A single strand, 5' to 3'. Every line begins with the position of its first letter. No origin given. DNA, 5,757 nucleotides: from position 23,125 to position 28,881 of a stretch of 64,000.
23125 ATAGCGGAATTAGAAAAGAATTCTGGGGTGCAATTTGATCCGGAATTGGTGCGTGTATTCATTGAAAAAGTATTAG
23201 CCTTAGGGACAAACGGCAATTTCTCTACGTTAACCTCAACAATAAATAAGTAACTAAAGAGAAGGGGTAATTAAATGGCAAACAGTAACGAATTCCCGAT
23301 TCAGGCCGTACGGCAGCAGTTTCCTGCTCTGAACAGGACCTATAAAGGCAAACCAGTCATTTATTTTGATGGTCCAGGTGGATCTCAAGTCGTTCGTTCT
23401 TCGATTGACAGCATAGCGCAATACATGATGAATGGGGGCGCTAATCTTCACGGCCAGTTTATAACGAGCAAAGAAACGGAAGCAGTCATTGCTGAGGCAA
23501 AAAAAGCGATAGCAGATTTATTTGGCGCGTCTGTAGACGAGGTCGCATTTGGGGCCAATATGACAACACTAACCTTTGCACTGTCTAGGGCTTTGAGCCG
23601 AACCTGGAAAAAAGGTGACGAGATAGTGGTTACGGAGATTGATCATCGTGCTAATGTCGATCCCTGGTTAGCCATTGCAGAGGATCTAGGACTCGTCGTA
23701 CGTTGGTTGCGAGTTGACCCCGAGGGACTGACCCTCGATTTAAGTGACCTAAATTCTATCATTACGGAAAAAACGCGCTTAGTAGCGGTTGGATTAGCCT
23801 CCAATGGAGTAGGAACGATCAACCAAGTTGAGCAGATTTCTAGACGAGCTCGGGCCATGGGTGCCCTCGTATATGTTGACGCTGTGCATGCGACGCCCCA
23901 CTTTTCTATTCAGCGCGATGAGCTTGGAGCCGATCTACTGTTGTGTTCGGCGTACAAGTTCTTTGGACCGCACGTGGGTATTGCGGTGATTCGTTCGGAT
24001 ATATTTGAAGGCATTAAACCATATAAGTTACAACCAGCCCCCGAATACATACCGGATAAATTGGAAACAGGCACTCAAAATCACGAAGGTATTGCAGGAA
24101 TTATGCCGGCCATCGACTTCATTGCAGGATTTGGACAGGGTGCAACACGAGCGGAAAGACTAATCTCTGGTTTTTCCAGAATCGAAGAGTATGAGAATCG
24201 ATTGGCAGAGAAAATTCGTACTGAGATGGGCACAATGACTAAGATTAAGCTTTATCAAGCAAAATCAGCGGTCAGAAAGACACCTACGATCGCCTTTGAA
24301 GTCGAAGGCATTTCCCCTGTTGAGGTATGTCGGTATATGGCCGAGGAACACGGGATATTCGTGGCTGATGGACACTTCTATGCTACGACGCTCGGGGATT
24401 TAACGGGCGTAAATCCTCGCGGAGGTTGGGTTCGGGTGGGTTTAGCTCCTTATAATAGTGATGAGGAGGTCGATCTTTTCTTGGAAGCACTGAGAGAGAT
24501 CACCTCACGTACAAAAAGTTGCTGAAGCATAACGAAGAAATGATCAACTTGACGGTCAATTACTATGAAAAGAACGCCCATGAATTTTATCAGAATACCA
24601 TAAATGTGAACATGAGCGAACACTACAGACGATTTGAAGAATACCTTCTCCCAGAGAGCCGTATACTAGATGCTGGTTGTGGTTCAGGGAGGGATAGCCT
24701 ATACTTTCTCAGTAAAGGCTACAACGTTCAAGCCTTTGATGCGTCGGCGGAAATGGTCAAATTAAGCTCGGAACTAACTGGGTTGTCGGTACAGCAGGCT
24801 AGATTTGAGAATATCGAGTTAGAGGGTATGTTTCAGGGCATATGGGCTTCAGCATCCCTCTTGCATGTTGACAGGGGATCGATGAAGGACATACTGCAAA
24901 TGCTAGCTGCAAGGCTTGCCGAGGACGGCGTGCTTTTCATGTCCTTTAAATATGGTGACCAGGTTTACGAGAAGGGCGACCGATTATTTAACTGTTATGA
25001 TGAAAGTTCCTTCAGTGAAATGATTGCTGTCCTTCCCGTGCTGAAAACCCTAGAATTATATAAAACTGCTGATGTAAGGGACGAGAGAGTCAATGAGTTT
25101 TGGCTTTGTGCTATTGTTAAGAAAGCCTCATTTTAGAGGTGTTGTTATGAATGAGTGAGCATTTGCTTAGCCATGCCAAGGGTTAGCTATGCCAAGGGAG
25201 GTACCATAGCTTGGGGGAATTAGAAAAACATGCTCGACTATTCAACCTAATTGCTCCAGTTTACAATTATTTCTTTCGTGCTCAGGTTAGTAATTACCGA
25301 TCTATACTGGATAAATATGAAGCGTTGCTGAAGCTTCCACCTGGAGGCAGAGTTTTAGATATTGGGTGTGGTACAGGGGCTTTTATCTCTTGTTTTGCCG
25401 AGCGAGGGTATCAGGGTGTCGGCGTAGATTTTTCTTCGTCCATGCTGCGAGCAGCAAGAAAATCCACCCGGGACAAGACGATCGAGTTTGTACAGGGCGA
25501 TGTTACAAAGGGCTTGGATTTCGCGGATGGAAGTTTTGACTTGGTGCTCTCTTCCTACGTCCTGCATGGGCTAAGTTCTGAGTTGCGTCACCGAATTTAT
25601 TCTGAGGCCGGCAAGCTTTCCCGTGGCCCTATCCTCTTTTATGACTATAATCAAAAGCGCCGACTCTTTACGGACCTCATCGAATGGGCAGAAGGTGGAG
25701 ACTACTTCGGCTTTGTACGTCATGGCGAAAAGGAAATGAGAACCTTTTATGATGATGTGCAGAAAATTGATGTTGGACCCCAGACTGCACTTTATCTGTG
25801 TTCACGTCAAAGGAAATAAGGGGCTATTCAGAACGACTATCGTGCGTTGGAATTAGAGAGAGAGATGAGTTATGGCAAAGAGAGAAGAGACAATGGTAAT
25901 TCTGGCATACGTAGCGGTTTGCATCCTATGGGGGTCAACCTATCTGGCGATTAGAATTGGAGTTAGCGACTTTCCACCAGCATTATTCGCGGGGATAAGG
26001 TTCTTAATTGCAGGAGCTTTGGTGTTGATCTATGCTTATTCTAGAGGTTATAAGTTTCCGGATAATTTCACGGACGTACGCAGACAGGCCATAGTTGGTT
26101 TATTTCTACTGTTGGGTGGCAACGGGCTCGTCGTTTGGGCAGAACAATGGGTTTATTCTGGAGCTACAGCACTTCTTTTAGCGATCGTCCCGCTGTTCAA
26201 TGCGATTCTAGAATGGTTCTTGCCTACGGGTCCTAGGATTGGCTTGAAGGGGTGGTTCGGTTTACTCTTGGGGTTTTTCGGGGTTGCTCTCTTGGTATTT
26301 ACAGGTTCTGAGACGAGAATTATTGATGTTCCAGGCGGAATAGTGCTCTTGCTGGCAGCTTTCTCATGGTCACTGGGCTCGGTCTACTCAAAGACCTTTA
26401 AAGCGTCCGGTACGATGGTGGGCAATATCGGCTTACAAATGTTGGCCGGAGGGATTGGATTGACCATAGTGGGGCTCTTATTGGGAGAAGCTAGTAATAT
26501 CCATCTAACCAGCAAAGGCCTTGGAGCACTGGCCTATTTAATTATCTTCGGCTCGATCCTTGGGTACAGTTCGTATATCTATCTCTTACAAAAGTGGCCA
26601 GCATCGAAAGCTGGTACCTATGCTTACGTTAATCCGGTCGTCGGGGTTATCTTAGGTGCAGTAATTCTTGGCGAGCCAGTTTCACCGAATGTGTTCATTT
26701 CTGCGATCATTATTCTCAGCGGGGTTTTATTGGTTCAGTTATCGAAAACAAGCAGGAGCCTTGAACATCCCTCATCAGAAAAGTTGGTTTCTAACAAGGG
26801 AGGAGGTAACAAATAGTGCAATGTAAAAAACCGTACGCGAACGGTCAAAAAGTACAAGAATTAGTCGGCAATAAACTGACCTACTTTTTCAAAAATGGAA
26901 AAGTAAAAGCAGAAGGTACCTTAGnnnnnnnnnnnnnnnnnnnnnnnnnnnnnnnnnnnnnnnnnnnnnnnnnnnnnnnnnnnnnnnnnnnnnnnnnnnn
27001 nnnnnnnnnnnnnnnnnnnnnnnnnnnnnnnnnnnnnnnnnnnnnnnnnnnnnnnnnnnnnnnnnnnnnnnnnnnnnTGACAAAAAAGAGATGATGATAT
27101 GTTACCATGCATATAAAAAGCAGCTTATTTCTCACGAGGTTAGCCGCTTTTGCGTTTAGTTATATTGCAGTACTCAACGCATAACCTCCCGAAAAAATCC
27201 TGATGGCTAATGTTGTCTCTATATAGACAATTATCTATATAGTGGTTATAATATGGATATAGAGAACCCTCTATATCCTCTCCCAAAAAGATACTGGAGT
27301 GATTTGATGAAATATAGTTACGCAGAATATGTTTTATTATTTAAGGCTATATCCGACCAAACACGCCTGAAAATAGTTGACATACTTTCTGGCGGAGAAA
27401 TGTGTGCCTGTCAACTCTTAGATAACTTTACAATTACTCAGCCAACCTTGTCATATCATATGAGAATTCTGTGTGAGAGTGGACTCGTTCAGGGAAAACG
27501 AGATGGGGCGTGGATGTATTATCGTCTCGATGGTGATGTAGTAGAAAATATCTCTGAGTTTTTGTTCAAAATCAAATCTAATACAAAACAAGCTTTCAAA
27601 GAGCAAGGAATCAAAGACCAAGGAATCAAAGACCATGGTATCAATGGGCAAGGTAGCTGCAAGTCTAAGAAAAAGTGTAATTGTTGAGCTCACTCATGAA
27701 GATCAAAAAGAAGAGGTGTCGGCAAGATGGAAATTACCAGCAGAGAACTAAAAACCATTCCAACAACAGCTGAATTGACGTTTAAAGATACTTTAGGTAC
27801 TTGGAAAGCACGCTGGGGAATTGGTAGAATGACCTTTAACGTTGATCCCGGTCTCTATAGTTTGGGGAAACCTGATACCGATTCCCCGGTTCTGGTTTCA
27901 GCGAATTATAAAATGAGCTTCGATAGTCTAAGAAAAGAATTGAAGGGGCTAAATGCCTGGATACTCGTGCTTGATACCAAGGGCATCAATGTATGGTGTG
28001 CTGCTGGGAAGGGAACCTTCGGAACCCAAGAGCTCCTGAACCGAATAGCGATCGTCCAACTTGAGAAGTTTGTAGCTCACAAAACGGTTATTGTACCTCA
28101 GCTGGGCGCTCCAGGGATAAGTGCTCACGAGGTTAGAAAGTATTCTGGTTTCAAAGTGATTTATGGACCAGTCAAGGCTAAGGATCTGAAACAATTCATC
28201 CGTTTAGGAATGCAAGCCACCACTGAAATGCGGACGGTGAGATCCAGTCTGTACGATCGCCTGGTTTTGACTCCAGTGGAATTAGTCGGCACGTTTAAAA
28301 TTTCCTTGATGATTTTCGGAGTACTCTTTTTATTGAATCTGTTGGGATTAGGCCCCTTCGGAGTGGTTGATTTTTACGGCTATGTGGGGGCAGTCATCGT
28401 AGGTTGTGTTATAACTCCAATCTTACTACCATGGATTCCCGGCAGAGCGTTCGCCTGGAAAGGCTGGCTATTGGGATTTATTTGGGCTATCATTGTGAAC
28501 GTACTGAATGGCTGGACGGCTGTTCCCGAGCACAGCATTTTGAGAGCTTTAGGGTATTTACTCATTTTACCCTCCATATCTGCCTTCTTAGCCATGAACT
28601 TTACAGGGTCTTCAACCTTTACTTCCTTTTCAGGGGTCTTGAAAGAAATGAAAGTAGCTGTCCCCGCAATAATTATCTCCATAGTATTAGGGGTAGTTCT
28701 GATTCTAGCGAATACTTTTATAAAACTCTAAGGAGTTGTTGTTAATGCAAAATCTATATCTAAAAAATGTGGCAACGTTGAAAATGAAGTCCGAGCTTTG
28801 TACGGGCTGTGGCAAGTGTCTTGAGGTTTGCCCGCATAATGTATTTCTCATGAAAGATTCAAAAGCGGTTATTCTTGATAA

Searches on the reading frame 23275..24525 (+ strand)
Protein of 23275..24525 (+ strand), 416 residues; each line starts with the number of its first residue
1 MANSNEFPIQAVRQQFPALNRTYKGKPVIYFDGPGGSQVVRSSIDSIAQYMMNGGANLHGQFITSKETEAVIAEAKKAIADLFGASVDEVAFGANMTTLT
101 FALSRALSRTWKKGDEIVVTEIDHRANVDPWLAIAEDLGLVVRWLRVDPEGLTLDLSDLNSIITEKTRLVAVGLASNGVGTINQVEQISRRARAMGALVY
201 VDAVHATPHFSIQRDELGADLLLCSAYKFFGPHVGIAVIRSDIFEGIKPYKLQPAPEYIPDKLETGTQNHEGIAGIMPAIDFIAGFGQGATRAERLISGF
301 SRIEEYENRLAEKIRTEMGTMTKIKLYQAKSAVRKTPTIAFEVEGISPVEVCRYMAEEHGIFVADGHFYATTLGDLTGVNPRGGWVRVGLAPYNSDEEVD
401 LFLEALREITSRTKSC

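Call 9: search_protein_families(library=pfam, proteins=[window:23275-24525:+], max_evalue=0.01)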
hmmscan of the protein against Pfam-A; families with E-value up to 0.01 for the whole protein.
window:23275-24525:+ (416 aa): 4 families
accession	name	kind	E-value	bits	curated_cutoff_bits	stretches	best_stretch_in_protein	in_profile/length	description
PF00266.25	Aminotran_5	-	1.3e-62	212.4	21.5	1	29-402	1-371/371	Aminotransferase class-V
PF01053.26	Cys_Met_Meta_PP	-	3.2e-09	36.2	27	1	76-233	58-203/381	Cys/Met metabolism PLP-dependent enzyme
PF00155.27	Aminotran_1_2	-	1.1e-08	35.1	19.7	1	71-406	43-361/361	Aminotransferase class I and II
PF01041.23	DegT_DnrJ_EryC1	-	6.3e-06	26.1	19.8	1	97-207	50-150/360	DegT/DnrJ/EryC1/StrS aminotransferase family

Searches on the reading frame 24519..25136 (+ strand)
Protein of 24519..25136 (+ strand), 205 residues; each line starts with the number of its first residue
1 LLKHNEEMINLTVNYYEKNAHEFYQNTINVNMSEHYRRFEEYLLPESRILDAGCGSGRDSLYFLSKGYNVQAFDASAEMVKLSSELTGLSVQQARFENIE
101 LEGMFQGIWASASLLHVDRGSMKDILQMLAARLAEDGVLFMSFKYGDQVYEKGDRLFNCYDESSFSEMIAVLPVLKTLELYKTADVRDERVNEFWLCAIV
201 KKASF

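Call 9: search_protein_families(library=pfam, proteins=[window:24519-25136:+], max_evalue=0.01)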
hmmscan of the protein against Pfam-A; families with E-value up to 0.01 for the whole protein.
window:24519-25136:+ (205 aa): 7 families
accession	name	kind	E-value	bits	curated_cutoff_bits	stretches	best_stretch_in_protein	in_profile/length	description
PF13649.12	Methyltransf_25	-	3.1e-11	44.3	27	1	49-137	1-97/97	Methyltransferase domain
PF13489.12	Methyltransf_23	-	4.3e-11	43.2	27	1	32-142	9-117/164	Methyltransferase domain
PF08241.18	Methyltransf_11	-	1e-08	36.1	21.2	1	50-140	1-94/95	Methyltransferase domain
PF03848.20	TehB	-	4.8e-08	33.1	20.4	1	44-126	29-117/193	Tellurite resistance protein TehB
PF08242.18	Methyltransf_12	-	1e-06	29.8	30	1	50-139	1-98/98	Methyltransferase domain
PF13847.12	Methyltransf_31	-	0.00011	22.4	27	1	46-127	4-95/145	Methyltransferase domain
PF05724.17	TPMT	-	0.00069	19.8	26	1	16-85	10-77/218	Thiopurine S-methyltransferase (TPMT)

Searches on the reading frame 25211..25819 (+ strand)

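Call 9: search_protein_families(library=pfam, proteins=[window:25211-25819:+], max_evalue=0.01)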
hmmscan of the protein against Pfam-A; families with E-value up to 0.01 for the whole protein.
window:25211-25819:+ (202 aa): 13 families
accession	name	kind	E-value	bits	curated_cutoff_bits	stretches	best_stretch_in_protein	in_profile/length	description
PF13649.12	Methyltransf_25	-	2.5e-20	73.4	27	1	48-134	1-90/97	Methyltransferase domain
PF08241.18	Methyltransf_11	-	8.2e-20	71.7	21.2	1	49-132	1-82/95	Methyltransferase domain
PF13847.12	Methyltransf_31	-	5.5e-16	59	27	1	45-137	4-101/145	Methyltransferase domain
PF13489.12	Methyltransf_23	-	5.1e-13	49.5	27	1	30-120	7-93/164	Methyltransferase domain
PF08242.18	Methyltransf_12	-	6.2e-13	49.7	30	1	49-124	1-80/98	Methyltransferase domain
PF07021.18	MetW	-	2.5e-09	37.5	21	1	42-118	11-85/193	Methionine biosynthesis protein MetW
PF01728.25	FtsJ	-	6.5e-09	36.4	24.1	1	32-114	12-97/181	FtsJ-like methyltransferase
PF01209.24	Ubie_methyltran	-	1.2e-07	31.8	20.1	1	43-121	46-129/233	ubiE/COQ5 methyltransferase family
PF01135.25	PCMT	-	3.8e-06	27.3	20.3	1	37-101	66-136/210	Protein-L-isoaspartate(D-aspartate) O-methyltransferase (PCMT)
PF02353.26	CMAS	-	3.9e-06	26.8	27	1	23-90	45-109/273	Mycolic acid cyclopropane synthetase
PF05175.20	MTS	-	2.8e-05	24.3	23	1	44-114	31-104/170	Methyltransferase small domain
PF05724.17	TPMT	-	9.5e-05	22.6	26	1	31-85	24-79/218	Thiopurine S-methyltransferase (TPMT)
PF05401.17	NodS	-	0.0074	16.6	24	1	36-123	31-121/201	Nodulation protein S (NodS)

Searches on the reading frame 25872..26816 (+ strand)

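Call 14: search_protein_families(library=pfam, proteins=[window:25872-26816:+], max_evalue=0.001)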
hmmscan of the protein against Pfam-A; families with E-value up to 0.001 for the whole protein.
window:25872-26816:+ (314 aa): 1 family
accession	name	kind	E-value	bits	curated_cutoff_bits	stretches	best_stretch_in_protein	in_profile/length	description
PF00892.27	EamA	-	3.4e-40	137.9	28.2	2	155-288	3-133/135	EamA-like transporter family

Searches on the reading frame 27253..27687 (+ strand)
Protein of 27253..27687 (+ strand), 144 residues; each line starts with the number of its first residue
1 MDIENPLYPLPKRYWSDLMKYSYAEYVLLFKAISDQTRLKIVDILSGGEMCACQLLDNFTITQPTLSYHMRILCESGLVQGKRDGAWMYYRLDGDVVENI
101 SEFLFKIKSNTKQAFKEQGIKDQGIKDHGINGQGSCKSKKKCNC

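Call 14: search_protein_families(library=pfam, proteins=[window:27253-27687:+], max_evalue=0.001)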
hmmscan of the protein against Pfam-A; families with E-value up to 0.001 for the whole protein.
window:27253-27687:+ (144 aa): 2 families
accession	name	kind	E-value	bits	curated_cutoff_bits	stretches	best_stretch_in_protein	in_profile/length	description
PF01022.26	HTH_5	-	2.9e-15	56.3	22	1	35-80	1-46/47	Bacterial regulatory protein, arsR family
PF12840.13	HTH_20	-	2.8e-07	30.8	27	1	34-79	2-48/51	Helix-turn-helix domain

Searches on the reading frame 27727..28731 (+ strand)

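Call 14: search_protein_families(library=pfam, proteins=[window:27727-28731:+], max_evalue=0.001)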
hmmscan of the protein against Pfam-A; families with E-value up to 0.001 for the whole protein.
window:27727-28731:+ (334 aa): 1 family
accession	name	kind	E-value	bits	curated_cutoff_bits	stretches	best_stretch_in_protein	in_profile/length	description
PF03599.22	CdhD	-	4.3e-12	45.9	24.8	1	36-151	265-380/387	CO dehydrogenase/acetyl-CoA synthase delta subunit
